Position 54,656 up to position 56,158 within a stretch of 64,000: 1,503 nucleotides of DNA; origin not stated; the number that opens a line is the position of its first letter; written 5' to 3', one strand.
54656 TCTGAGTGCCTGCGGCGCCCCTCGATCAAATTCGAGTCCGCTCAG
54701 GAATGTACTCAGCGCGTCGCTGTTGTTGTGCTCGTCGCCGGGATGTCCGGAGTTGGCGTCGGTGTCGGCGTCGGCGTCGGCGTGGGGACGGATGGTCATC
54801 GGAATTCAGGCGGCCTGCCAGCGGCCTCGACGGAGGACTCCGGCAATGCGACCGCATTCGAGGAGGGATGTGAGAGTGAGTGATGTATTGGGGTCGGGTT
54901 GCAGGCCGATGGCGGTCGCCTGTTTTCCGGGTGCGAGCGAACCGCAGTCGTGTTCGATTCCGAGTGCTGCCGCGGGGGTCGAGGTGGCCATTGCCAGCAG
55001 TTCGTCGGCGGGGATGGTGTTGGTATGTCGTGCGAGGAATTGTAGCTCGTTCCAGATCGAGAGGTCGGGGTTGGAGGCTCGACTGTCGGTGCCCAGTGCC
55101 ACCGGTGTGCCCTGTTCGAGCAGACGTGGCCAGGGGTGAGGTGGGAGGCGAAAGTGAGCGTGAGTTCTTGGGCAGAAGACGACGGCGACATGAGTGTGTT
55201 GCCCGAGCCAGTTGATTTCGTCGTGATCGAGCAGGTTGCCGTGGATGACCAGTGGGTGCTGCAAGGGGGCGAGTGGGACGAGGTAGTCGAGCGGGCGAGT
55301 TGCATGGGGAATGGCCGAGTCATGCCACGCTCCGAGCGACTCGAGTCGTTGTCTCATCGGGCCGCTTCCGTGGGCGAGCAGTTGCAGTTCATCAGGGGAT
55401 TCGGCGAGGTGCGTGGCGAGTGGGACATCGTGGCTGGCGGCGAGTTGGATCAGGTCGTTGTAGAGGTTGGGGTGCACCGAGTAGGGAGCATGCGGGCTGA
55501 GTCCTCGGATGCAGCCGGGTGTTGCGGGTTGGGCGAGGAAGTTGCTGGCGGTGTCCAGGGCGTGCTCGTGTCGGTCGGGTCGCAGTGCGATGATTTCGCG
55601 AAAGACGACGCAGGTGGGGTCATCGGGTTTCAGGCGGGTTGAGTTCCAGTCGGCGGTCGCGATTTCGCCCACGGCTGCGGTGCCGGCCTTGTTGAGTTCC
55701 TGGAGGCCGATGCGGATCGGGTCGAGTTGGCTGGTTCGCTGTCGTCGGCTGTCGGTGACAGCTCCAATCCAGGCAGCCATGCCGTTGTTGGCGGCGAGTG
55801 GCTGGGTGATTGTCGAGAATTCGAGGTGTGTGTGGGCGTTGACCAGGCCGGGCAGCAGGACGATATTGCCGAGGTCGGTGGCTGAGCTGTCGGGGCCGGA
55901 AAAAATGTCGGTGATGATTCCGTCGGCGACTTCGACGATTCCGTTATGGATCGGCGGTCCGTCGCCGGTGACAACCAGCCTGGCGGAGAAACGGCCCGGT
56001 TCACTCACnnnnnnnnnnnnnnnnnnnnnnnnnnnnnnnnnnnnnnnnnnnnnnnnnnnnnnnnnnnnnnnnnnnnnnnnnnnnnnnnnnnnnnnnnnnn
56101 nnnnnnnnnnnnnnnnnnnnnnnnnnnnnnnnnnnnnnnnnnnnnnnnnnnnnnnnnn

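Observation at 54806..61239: ABC-2 transporter fused to a CPBP (CAAX-type) protease and translationally coupled inside the futalosine menaquinone genes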

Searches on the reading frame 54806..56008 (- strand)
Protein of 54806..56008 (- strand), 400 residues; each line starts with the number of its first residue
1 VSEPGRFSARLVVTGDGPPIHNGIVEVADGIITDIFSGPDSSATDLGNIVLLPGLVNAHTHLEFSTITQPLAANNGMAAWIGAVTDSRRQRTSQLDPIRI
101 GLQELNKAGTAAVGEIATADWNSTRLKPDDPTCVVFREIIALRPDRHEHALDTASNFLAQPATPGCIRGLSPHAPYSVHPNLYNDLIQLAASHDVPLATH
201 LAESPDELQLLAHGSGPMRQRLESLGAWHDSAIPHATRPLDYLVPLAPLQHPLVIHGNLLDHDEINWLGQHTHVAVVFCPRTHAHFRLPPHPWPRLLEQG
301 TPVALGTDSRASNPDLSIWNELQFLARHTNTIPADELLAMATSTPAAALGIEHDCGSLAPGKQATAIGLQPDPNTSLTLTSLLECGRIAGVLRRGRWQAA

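Call 4: search_protein_families(library=pfam, proteins=[window:54806-56008:-], max_evalue=0.01)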
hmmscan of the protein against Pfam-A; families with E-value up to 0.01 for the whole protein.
window:54806-56008:- (400 aa): 2 families
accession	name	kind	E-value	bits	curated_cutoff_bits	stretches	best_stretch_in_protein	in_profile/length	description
PF01979.26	Amidohydro_1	-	4.6e-30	105.5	25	1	50-396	1-343/345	Amidohydrolase family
PF07969.17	Amidohydro_3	-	3.1e-11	43.9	29.7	1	279-364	350-439/472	Amidohydrolase family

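Call 5: search_protein_families(library=ncbifam, proteins=[window:54806-56008:-], max_evalue=0.01)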
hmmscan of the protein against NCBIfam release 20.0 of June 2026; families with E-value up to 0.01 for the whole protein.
window:54806-56008:- (400 aa): 38 families (the best 25 are shown)
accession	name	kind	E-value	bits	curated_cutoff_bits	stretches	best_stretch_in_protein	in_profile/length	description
NF006269.1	PRK08418.1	equivalog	3.6e-38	131.3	320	1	40-367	45-372/408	aminofutalosine deaminase family hydrolase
NF006549.0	PRK09045.1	equivalog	2e-30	105.8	540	2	169-368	191-377/444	TRZ/ATZ family hydrolase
NF006055.0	PRK08203.1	equivalog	1.2e-24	86.7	532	2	169-365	205-386/455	8-oxoguanine deaminase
NF004701.0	PRK06038.1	equivalog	6e-20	71.4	609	1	12-367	13-363/432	N-ethylammeline chlorohydrolase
NF005211.0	PRK06687.1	equivalog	2.9e-16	59.3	703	1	171-375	186-377/419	TRZ/ATZ family protein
NF006681.0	PRK09229.1-2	equivalog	4.1e-16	58.8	362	1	167-370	201-387/451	formimidoylglutamate deiminase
NF006252.0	PRK08393.1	equivalog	8.9e-16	57.9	617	1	170-352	178-347/424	N-ethylammeline chlorohydrolase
NF005557.0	PRK07228.1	equivalog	1.1e-15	57.3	522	1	254-372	253-377/445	5'-deoxyadenosine deaminase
NF009059.0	PRK12393.1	equivalog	6.5e-14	51.5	543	2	27-115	33-128/460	amidohydrolase family protein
NF005552.0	PRK07213.1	equivalog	1.6e-13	50.3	294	1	252-353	236-334/382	chlorohydrolase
NF004995.0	PRK06380.1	subfamily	6e-13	48.5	567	2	238-371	223-362/418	metal-dependent hydrolase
TIGR01224.1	hutI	equivalog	1e-12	47.6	298.15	1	260-371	243-353/377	imidazolonepropionase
NF012037.0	PRK15493.1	equivalog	1.2e-11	44.1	779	1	23-374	23-376/435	bifunctional S-methyl-5'-thioadenosine deaminase/S-adenosylhomocysteine deaminase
NF011983.0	PRK15446.1-4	equivalog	1.4e-10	40.7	486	1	9-117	10-117/379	alpha-D-ribose 1-methylphosphonate 5-triphosphate diphosphatase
TIGR02022.1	hutF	equivalog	1.5e-10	40.4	413.05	1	167-371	202-394/455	formimidoylglutamate deiminase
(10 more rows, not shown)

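Call 16: search_solved_structures(query=window:54806-56008:-, max_evalue=0.00001)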
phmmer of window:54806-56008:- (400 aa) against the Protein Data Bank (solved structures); distinct sequences matched with E-value up to 0.00001: 16.
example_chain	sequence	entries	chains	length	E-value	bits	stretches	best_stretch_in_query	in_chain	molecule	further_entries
2imr_A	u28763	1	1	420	1.5e-24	90.1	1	42-326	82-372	Hypothetical protein DR_0824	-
3lnp_A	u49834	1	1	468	1.1e-18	70.9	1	39-366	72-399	Amidohydrolase family Protein OLEI01672_1_465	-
7lkj_A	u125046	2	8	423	2.6e-17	66.3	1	36-362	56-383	Aminofutalosine deaminase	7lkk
4f0r_A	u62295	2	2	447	5.6e-16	61.9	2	8-228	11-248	5-methylthioadenosine/S-adenosylhomocysteine deaminase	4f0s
4dyk_A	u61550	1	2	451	1.8e-13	53.7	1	172-368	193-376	AMIDOHYDROLASE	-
4gbd_A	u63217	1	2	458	1.9e-13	53.6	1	172-368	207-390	Putative uncharacterized protein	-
4m51_A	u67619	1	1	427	7.9e-13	51.5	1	25-365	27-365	Amidohydrolase family protein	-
3v7p_A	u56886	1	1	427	1e-12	51.2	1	25-365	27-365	Amidohydrolase family protein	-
4v1x_A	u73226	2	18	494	2.4e-12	49.9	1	228-369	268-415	ATRAZINE CHLOROHYDROLASE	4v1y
4dzh_A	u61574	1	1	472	1.7e-10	43.8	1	46-367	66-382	AMIDOHYDROLASE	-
2p9b_A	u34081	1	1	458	1.5e-08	37.4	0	298-377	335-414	Possible prolidase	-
3hpa_A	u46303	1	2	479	3.3e-08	36.3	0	171-364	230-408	AMIDOHYDROLASE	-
1p1m_A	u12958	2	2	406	1.1e-07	34.6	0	23-207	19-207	Hypothetical protein TM0936 | Uncharacterized protein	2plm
1j6p_A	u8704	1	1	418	1.2e-07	34.4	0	23-207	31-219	METAL-DEPENDENT HYDROLASE OF CYTOSINEDEMANIASE/CHLOROHYDROLASE FAMILY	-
7ww2_A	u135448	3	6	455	5.3e-07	32.4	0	169-236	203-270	8-oxoguanine deaminase | Hydroxydechloroatrazine ethylaminohydrolase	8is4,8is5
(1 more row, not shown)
